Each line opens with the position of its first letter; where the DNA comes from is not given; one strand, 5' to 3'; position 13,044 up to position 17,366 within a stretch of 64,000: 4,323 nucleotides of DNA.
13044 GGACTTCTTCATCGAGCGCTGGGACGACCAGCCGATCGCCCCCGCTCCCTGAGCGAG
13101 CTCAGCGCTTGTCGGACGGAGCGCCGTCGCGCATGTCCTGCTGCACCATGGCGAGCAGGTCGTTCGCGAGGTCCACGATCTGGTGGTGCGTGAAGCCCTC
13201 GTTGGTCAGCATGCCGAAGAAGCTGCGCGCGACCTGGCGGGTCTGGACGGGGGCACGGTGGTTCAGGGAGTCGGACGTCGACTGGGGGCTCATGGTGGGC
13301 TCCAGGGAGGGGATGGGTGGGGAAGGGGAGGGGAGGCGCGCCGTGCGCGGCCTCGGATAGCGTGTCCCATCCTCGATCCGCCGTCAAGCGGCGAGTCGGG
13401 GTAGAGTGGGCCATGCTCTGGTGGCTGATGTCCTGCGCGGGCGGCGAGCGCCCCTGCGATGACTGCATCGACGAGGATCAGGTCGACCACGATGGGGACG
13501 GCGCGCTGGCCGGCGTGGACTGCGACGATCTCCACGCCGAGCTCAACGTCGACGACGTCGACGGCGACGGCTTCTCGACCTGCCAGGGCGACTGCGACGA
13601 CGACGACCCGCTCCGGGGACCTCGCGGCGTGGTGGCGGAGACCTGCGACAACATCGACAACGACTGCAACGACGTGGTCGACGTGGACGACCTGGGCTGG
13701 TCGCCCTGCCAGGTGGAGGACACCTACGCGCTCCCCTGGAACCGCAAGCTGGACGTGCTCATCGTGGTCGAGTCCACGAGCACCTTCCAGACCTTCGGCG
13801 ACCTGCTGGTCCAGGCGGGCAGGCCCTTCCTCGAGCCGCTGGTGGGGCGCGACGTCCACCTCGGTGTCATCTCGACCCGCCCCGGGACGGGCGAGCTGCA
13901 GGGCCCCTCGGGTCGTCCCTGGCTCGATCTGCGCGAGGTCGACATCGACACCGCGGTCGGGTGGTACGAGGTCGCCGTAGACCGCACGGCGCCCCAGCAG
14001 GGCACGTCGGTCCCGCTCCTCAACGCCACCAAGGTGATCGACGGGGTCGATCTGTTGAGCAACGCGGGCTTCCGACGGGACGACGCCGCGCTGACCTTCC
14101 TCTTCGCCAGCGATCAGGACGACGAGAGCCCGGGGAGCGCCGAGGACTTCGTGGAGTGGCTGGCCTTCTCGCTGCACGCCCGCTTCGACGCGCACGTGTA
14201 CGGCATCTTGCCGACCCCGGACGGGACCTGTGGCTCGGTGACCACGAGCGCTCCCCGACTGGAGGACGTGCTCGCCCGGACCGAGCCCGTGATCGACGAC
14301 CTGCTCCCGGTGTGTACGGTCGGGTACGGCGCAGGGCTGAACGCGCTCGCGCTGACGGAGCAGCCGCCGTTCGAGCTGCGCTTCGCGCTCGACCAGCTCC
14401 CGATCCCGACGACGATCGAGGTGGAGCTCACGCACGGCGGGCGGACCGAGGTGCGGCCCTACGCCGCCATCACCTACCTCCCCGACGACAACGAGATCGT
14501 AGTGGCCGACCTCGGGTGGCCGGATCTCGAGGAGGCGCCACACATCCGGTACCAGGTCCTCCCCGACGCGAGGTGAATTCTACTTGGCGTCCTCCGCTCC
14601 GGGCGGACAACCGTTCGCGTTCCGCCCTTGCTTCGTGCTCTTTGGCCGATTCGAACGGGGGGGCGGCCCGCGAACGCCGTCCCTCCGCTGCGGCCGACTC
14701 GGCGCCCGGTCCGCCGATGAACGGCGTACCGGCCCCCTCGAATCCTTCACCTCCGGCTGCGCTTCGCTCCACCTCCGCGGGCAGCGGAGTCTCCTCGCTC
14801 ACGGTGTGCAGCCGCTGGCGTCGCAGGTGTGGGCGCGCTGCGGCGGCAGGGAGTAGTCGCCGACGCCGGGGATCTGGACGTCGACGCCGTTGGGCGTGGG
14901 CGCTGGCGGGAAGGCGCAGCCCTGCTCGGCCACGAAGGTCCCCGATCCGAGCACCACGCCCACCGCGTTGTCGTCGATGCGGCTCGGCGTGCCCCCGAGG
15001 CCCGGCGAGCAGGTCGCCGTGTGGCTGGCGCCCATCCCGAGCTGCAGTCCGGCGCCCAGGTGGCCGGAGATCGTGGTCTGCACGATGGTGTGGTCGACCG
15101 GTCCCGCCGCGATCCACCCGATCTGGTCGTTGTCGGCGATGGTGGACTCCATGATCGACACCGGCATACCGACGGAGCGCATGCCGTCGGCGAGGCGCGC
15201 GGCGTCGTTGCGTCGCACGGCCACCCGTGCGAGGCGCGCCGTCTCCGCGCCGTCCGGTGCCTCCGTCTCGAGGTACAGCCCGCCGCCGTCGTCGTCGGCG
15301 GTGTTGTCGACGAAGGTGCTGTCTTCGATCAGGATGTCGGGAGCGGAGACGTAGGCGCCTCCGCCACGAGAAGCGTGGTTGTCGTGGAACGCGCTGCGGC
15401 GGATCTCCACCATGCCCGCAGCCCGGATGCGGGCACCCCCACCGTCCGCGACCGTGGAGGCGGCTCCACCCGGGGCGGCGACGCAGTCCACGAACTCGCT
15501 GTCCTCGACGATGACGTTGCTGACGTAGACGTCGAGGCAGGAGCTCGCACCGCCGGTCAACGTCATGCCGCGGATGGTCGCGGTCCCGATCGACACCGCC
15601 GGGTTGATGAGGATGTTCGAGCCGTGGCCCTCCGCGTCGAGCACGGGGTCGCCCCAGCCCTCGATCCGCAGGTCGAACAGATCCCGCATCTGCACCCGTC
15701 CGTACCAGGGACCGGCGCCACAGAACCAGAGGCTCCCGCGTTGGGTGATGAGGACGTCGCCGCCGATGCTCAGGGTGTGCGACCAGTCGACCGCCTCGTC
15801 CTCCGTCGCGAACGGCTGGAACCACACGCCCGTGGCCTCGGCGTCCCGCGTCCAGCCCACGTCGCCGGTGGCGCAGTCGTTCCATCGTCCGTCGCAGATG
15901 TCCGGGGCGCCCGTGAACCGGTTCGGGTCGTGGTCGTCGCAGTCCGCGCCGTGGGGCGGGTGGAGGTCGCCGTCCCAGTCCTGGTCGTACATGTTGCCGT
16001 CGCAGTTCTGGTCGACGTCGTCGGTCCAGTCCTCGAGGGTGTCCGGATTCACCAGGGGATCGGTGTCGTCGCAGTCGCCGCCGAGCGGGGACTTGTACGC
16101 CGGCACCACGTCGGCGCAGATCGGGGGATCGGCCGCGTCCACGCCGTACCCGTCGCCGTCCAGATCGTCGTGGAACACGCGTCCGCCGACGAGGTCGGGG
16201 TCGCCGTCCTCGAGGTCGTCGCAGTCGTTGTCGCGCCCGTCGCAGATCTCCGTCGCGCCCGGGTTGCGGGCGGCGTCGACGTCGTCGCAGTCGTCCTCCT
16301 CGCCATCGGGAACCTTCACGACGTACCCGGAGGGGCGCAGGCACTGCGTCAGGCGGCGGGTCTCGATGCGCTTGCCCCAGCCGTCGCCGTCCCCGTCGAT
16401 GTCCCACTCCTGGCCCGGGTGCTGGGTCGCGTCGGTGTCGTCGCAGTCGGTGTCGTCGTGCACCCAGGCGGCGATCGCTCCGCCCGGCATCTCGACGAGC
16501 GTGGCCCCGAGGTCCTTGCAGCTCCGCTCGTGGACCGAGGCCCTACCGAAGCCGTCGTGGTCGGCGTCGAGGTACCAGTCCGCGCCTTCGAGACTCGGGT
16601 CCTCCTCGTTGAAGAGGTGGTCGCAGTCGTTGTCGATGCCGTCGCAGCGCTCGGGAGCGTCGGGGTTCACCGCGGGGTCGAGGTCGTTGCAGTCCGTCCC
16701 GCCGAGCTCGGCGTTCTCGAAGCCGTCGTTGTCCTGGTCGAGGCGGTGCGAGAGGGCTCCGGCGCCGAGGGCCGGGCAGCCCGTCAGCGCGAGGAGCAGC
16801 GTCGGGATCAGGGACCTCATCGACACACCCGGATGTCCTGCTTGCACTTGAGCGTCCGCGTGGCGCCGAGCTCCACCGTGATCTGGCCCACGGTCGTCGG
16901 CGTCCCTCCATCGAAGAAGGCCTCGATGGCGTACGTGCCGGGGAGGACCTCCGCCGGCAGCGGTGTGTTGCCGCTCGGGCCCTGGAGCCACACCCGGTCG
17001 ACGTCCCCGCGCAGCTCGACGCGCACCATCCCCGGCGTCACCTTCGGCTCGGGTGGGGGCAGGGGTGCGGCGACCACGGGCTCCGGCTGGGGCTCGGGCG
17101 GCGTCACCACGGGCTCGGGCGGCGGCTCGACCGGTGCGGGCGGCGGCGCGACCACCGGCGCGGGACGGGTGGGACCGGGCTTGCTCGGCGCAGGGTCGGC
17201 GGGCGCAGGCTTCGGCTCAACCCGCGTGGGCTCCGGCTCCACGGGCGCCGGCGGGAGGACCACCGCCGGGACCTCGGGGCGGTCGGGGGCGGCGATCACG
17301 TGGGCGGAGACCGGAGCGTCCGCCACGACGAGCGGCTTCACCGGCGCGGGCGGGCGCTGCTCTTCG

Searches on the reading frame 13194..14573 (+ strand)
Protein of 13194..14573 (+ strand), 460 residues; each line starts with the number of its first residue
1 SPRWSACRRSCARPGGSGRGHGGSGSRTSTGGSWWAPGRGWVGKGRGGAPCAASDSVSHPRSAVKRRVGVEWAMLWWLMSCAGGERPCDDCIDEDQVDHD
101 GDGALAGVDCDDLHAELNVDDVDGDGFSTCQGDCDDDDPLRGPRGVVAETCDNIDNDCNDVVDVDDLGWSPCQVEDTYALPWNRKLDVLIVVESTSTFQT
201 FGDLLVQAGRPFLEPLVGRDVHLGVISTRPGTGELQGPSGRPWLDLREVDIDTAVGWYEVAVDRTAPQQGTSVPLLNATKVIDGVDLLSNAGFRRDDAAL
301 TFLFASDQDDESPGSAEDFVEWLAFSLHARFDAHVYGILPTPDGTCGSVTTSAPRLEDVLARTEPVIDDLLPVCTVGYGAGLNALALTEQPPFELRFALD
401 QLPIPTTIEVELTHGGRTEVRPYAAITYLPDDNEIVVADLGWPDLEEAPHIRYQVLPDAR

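Call 75: search_protein_families(library=pfam, proteins=[window:13194-14573:+], max_evalue=0.001)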
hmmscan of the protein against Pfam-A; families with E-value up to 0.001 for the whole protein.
window:13194-14573:+ (460 aa): 1 family
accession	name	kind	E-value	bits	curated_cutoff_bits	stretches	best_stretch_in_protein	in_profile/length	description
PF11617.13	Cu-binding_MopE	-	0.00077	20.1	27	1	133-163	1-29/30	Putative metal-binding motif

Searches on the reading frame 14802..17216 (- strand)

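Call 75: search_protein_families(library=pfam, proteins=[window:14802-17216:-], max_evalue=0.001)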
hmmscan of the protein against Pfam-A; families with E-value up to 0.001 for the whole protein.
window:14802-17216:- (805 aa): 2 families
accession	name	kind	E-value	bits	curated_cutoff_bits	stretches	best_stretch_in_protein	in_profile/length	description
PF11617.13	Cu-binding_MopE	-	1.4e-29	102.4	27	3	175-199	1-25/30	Putative metal-binding motif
PF13229.12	Beta_helix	-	1.9e-06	28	25.9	1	542-662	10-100/158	Right handed beta helix region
